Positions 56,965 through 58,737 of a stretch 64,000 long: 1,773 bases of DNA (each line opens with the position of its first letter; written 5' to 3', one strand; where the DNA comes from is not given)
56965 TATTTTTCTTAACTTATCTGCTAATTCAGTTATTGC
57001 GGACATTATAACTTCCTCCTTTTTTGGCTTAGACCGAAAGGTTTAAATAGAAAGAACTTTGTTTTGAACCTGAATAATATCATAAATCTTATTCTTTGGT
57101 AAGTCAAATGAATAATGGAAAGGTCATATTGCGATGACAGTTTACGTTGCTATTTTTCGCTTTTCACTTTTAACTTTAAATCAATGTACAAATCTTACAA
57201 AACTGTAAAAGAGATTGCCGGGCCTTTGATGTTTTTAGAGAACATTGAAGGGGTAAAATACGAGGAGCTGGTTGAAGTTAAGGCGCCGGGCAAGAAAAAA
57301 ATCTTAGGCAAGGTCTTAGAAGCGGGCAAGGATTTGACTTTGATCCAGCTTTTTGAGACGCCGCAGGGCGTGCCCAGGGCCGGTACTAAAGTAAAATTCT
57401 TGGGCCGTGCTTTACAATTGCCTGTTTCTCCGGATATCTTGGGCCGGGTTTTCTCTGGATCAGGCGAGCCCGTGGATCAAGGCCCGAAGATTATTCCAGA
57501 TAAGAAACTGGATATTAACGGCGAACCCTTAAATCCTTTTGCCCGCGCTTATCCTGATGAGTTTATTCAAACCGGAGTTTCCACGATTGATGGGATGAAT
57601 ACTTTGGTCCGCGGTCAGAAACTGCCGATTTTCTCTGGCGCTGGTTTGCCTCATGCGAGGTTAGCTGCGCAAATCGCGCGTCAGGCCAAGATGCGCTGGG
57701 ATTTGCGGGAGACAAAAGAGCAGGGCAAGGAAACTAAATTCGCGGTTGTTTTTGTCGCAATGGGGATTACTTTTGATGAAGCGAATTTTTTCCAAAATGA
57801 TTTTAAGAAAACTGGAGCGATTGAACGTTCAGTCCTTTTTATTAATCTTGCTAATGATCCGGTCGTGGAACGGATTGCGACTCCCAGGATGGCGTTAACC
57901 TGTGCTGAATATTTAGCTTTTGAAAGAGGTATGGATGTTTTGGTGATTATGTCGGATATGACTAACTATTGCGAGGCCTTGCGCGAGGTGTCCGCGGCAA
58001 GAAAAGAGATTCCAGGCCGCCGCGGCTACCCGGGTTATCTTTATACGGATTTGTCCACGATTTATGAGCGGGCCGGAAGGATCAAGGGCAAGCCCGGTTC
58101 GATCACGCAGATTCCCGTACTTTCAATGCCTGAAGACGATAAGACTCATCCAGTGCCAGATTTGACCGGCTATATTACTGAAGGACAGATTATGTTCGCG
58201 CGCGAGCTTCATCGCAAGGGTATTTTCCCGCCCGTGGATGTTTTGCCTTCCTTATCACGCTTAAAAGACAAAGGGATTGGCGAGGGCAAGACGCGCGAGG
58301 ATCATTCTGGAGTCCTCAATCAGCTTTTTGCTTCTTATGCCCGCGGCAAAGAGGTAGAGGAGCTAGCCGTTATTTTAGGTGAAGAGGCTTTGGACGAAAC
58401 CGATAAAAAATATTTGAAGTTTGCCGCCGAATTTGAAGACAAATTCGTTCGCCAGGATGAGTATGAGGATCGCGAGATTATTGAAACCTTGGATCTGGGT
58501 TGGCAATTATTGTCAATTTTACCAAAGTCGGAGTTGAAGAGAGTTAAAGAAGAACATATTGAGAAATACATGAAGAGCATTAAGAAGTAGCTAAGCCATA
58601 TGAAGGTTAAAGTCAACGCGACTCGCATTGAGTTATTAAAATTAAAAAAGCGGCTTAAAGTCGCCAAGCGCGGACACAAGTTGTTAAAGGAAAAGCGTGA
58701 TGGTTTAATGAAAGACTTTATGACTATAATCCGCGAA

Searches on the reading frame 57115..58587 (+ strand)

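Call 71: search_protein_families(library=pfam, proteins=[window:57115-58587:+], max_evalue=0.0001)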
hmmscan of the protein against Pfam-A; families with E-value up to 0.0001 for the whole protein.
window:57115-58587:+ (491 aa): 3 families
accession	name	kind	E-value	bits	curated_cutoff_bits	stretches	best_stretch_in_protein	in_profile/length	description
PF00006.31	ATP-synt_ab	-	1.2e-77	260.8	29.5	1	154-381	1-213/213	ATP synthase alpha/beta family, nucleotide-binding domain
PF22919.1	ATP-synt_VA_C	-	9.6e-35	119.1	24.7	1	386-485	1-100/101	C-terminal domain of V and A type ATP synthase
PF02874.29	ATP-synt_ab_N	-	9.9e-09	36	20.9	1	32-97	2-69/69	ATP synthase alpha/beta family, beta-barrel domain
